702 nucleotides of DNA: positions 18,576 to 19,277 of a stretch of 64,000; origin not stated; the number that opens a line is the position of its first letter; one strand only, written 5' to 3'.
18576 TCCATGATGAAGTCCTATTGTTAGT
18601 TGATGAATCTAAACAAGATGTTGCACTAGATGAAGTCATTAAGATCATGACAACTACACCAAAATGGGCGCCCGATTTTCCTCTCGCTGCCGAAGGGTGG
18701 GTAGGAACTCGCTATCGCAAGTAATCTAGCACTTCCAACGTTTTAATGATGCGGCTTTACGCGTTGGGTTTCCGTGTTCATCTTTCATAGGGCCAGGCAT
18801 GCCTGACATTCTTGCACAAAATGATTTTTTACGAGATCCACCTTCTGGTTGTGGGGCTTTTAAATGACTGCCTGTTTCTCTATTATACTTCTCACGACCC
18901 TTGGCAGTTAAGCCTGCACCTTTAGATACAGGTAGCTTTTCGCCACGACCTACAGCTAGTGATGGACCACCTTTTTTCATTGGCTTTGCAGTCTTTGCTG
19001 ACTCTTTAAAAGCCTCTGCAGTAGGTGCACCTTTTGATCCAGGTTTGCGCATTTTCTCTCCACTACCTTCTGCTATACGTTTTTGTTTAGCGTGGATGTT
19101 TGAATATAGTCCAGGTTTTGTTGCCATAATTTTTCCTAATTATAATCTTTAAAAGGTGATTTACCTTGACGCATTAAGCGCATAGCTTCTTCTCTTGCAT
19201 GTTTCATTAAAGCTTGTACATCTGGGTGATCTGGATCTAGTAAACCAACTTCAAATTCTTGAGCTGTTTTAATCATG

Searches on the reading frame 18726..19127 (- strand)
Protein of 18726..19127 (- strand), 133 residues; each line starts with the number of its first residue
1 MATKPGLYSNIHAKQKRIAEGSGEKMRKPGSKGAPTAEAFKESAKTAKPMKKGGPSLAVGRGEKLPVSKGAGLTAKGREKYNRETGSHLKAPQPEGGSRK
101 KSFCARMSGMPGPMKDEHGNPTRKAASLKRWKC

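Call 76: search_protein_families(library=pfam, proteins=[window:18726-19127:-], max_evalue=0.01)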
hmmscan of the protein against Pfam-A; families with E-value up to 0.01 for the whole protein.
window:18726-19127:- (133 aa): 1 family
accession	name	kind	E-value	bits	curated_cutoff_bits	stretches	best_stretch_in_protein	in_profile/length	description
PF19846.4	DUF6321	-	1.6e-23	83.5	28.5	1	69-131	4-72/72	Domain of unknown function (DUF6321)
